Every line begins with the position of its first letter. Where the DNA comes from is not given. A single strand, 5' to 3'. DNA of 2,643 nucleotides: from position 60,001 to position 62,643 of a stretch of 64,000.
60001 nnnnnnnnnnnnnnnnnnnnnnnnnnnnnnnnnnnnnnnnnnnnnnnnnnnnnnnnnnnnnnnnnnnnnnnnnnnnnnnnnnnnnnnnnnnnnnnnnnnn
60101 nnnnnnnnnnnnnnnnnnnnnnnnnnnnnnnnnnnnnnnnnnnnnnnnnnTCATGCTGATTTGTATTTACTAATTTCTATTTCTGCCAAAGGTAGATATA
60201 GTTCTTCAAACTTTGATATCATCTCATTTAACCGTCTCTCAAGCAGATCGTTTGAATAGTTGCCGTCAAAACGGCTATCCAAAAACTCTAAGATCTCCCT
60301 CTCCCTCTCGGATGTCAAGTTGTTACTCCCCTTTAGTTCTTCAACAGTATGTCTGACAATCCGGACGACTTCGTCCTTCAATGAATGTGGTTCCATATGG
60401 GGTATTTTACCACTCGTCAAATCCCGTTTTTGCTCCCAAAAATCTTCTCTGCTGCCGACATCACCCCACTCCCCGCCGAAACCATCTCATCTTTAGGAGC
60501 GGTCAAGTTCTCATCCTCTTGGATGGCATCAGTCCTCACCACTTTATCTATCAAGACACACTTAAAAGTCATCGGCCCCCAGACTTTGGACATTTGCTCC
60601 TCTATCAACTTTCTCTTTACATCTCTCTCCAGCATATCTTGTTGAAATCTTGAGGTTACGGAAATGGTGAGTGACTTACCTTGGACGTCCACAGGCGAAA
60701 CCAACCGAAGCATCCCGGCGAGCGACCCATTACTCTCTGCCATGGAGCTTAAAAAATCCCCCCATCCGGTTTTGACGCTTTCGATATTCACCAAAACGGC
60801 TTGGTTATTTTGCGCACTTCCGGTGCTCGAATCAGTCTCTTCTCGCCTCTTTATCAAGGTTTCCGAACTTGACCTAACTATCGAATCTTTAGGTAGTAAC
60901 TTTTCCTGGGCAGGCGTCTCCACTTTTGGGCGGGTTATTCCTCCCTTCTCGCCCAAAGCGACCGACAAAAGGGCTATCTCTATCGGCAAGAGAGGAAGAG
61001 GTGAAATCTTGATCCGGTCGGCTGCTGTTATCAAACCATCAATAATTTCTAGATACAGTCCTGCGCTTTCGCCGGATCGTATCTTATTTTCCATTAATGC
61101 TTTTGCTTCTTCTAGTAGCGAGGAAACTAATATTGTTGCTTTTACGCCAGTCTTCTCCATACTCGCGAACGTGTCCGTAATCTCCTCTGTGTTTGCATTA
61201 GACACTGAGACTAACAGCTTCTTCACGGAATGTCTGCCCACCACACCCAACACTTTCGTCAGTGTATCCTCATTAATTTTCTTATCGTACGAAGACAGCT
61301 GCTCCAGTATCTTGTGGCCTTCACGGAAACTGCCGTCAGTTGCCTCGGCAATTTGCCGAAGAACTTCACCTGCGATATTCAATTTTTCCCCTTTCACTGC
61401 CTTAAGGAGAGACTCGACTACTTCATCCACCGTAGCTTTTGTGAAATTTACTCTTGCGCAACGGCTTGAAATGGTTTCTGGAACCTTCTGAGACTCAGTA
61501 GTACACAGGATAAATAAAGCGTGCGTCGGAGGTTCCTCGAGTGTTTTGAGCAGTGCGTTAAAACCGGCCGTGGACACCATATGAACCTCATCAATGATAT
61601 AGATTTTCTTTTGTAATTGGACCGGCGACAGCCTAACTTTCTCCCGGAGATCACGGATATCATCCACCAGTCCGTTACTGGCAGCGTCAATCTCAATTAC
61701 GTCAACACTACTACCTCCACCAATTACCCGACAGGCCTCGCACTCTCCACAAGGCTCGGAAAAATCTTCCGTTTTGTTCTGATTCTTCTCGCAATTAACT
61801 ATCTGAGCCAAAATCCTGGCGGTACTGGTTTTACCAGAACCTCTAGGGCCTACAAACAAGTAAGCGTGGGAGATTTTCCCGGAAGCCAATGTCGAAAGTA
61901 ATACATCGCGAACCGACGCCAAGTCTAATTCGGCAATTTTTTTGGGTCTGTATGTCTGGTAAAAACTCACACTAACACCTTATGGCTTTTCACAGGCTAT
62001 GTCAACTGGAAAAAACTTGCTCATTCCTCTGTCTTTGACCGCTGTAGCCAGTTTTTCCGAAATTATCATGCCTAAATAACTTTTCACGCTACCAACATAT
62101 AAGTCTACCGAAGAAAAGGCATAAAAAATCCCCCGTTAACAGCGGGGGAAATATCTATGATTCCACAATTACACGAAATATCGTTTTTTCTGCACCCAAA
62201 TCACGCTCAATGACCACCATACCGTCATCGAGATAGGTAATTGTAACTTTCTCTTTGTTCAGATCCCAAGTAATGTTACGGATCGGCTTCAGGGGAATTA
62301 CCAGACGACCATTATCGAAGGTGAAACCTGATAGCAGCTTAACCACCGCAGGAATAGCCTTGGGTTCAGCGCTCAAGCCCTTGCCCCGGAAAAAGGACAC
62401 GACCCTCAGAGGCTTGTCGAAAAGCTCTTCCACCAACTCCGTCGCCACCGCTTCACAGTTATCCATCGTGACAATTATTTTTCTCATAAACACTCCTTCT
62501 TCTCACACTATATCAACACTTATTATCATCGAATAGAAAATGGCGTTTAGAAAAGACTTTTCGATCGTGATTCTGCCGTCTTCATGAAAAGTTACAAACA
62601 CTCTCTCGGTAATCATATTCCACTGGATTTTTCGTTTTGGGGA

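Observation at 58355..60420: Two unknown, translationally coupled genes inserted inside the conserved dnaX-ybaB-recR operon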

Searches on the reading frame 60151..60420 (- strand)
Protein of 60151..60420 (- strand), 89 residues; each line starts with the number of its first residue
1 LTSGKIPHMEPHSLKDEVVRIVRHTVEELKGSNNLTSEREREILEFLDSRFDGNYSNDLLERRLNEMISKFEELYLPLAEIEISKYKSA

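Call 4: search_protein_families(library=pfam, proteins=[window:60151-60420:-], max_evalue=0.1)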
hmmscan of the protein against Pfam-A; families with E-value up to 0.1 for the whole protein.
window:60151-60420:- (89 aa): 2 families
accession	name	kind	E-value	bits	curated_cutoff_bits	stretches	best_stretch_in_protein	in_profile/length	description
PF13158.11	DUF3993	-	0.023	15.3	22.4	1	20-72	8-59/118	Protein of unknown function (DUF3993)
PF11961.13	DUF3475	-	0.058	13.9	29.7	0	12-45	18-51/57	Domain of unknown function (DUF3475)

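Call 5: search_protein_families(library=ncbifam, proteins=[window:60151-60420:-], max_evalue=0.1)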
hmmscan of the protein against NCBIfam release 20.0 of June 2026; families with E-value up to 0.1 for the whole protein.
window:60151-60420:- (89 aa): 0 families

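Call 6: search_protein_families(library=padloc, proteins=[window:60151-60420:-], max_evalue=0.1)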
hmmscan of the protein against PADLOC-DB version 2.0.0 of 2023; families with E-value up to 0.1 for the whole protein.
window:60151-60420:- (89 aa): 1 family
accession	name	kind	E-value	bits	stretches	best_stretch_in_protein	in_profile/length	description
PDLC01104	Cas9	-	0.0027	15.7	1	5-83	10-84/174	Cas9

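Call 7: search_protein_families(library=phrogs, proteins=[window:60151-60420:-], max_evalue=0.1)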
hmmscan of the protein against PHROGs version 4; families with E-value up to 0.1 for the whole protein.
window:60151-60420:- (89 aa): 0 families

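Call 65: find_homologous_proteins(query=window:60151-60420:-, max_evalue=0.01)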
Query window:60151-60420:- (89 aa): 2 proteins with E <= 0.01 among 5 candidates.
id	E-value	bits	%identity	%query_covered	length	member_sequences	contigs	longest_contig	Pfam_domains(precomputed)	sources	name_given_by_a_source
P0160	1.9e-45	170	92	100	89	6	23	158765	-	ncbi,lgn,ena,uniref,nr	ncbi:MAG: hypothetical protein UW64_C0017G0018 [Microgenomates group bacterium GW2011_GWC1_44_37]|un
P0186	1.8e-31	125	80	89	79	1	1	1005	-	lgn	-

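Call 99: search_solved_structures(query=A5, max_evalue=10)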
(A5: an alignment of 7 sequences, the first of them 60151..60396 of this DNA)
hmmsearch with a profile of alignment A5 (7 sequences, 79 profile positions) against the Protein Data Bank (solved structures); distinct sequences matched with E-value up to 10: 16.
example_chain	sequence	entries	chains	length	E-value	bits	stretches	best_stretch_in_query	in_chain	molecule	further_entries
8w9z_A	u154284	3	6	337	0.12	15.8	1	9-50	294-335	DNA-directed RNA polymerase subunit alpha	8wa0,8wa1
9k1s_C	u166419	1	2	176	0.12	15.8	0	15-60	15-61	Isoform 4 of Gasdermin-B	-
7chl_A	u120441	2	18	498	0.21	15.1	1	46-70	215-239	Hybrid Arabinose isomerase | L-arabinose isomerase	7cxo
4r1o_A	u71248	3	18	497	0.21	15.1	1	46-70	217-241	L-arabinose isomerase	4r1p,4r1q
4ixo_A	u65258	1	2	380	0.74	13.3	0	37-70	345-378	NifS-like protein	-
8gtk_A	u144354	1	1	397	0.83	13.2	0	14-60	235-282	GSDMB isoform-1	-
4uhp_B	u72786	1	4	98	1.2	12.7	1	24-65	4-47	BACTERIOCIN IMMUNITY PROTEIN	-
21am_D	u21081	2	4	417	1.2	12.6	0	14-60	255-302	Gasdermin-B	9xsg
8efp_C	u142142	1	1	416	1.2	12.6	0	14-60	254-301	Gasdermin-B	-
7wjq_B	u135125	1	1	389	1.3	12.5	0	14-60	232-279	Isoform 2 of Gasdermin-B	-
8gtj_A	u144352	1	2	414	1.4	12.4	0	11-60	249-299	Isoform 4 of Gasdermin-B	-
4hht_A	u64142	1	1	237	1.5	12.3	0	18-54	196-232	Ribonuclease HII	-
8et1_A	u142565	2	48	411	1.6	12.3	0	11-60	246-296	Isoform 1 of Gasdermin-B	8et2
5tj4_A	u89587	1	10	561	6.7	10.3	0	11-60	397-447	Sugar ABC transporter substrate-binding protein,Gasdermin-B fusion protein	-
5tj2_A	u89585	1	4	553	7.2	10.2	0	11-60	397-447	Sugar ABC transporter substrate-binding protein,Gasdermin-B fusion protein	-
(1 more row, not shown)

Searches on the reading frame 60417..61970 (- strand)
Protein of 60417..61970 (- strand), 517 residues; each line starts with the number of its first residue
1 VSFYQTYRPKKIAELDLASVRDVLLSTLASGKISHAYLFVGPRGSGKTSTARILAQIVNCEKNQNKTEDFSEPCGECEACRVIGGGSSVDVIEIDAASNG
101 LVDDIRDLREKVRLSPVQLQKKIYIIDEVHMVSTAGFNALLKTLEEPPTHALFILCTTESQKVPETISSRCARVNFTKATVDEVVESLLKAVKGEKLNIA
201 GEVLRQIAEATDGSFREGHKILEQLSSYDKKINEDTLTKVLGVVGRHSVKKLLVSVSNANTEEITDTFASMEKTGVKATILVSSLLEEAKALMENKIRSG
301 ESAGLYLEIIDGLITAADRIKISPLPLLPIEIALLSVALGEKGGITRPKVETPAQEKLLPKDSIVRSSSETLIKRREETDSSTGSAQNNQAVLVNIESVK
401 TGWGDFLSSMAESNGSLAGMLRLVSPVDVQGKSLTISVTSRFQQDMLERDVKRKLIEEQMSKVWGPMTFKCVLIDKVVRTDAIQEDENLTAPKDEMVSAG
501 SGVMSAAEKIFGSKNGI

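Call 4: search_protein_families(library=pfam, proteins=[window:60417-61970:-], max_evalue=0.1)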
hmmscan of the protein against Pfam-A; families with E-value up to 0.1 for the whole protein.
window:60417-61970:- (517 aa): 19 families
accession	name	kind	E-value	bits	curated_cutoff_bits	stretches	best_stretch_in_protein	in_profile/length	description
PF13177.12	DNA_pol3_delta2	-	1e-41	143.1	27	1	22-178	7-159/161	DNA polymerase III, delta subunit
PF00004.35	AAA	-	1.4e-10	42.1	21.2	1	38-175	2-127/131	ATPase family associated with various cellular activities (AAA)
PF07728.20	AAA_5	-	2.1e-05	25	22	0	113-150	65-96/139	AAA domain (dynein-related subfamily)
PF13604.12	AAA_30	-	7.1e-05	23.1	27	1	37-147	21-115/191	AAA domain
PF12169.13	DNA_pol3_gamma3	-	0.00011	22.4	24.4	1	234-305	3-76/143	DNA polymerase III subunits gamma and tau domain III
PF13401.12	AAA_22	-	0.00014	22.6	27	1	38-156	9-121/130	AAA domain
PF13245.12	AAA_19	-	0.0011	19.5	25.1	0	118-150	88-119/134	AAA domain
PF01078.27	Mg_chelatase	-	0.0012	18.7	20.3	1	34-68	22-56/207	Magnesium chelatase, subunit ChlI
PF13173.12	AAA_14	-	0.0019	18.6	27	1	36-163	4-103/129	AAA domain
PF12775.13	AAA_7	-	0.0021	18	25.8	0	33-71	32-70/181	P-loop containing dynein motor region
PF04851.21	ResIII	-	0.0077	16.6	22.5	0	87-140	100-146/164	Type III restriction enzyme, res subunit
PF07724.20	AAA_2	-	0.0089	16.5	27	1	37-146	6-101/166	AAA domain (Cdc48 subfamily)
PF00005.33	ABC_tran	-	0.032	15.3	25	0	36-64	13-41/137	ABC transporter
PF00448.28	SRP54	-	0.039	14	22.7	0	36-62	3-29/196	SRP54-type protein, GTPase domain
PF19786.4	DUF6270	-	0.046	14.1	27.5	1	431-500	40-106/222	Family of unknown function (DUF6270)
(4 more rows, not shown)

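Call 5: search_protein_families(library=ncbifam, proteins=[window:60417-61970:-], max_evalue=0.1)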
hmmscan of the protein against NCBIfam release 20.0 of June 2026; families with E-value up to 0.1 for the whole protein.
window:60417-61970:- (517 aa): 84 families (the best 25 are shown)
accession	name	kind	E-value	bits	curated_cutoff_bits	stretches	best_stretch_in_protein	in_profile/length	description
NF011512.0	PRK14950.1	equivalog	1.6e-107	361.1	593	2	2-294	5-295/585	DNA polymerase III subunits gamma and tau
NF004046.1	PRK05563.1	equivalog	2.2e-102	343.8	400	2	2-298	4-297/567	DNA polymerase III subunit gamma/tau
TIGR02397.1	dnaX_nterm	equivalog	2.3e-98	329.7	250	1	2-297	3-295/355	DNA polymerase III subunit gamma/tau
NF011510.0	PRK14948.1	equivalog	1.5e-87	294.9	593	1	3-292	8-295/640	DNA polymerase III subunit gamma/tau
NF011526.0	PRK14965.1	equivalog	6.5e-87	292.7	670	1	6-293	9-293/578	DNA polymerase III subunits gamma and tau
NF011514.0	PRK14953.1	equivalog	5.2e-86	289.5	536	1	2-295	5-295/488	DNA polymerase III subunits gamma and tau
NF011523.0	PRK14962.1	equivalog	9.8e-85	285.1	576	1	3-356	4-336/474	DNA polymerase III subunits gamma and tau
NF004549.0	PRK05896.1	equivalog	2.2e-84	284.4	578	1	2-286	5-286/642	DNA polymerase III subunits gamma and tau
NF011524.0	PRK14963.1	equivalog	2.7e-82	277.8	601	1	3-303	4-299/647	DNA polymerase III subunits gamma and tau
NF006585.0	PRK09111.1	equivalog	5.1e-80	269.8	604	1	6-298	33-327/616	DNA polymerase III subunit gamma/tau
NF005173.0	PRK06647.1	equivalog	2e-78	264.7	623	1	7-291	10-291/568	DNA polymerase III subunits gamma and tau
NF005942.0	PRK07994.1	equivalog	2.2e-77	261.6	613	1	7-287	10-287/655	DNA polymerase III subunit gamma/tau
NF005846.3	PRK07764.1-6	equivalog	3.2e-76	257.7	625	2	3-289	2-288/628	DNA polymerase III subunit gamma and tau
NF004962.0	PRK06305.1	equivalog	8.3e-75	252.7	559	1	6-337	10-348/465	DNA polymerase III subunits gamma and tau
NF006280.0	PRK08451.1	equivalog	2.3e-70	237.9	572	1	6-277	7-275/535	DNA polymerase III subunit gamma/tau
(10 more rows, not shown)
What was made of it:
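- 60417..61970 (-): dnaX (DNA polymerase III tau/gamma), 517 aa, GTG start; upstream flank of the pair. Pfam DNA_pol3_delta2 E 1e-41; TIGR02397 E 2e-98 (calls 4, 5).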

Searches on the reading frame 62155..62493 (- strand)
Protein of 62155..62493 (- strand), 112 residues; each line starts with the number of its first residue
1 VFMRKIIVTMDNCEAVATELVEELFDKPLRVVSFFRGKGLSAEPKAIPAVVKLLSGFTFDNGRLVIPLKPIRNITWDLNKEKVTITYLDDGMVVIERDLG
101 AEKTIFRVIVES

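Call 4: search_protein_families(library=pfam, proteins=[window:62155-62493:-], max_evalue=0.1)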
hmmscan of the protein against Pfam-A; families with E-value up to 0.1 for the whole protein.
window:62155-62493:- (112 aa): 1 family
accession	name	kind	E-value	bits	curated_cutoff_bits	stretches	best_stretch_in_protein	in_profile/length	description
PF17428.7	DUF5412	-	0.061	13.6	25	1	72-96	78-102/118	Family of unknown function (DUF5412)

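Call 5: search_protein_families(library=ncbifam, proteins=[window:62155-62493:-], max_evalue=0.1)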
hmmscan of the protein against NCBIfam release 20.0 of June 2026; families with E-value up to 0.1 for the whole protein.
window:62155-62493:- (112 aa): 0 families

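Call 6: search_protein_families(library=padloc, proteins=[window:62155-62493:-], max_evalue=0.1)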
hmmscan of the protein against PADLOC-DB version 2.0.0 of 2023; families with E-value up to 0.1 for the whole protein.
window:62155-62493:- (112 aa): 0 families

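Call 7: search_protein_families(library=phrogs, proteins=[window:62155-62493:-], max_evalue=0.1)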
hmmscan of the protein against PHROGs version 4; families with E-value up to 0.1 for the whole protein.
window:62155-62493:- (112 aa): 0 families
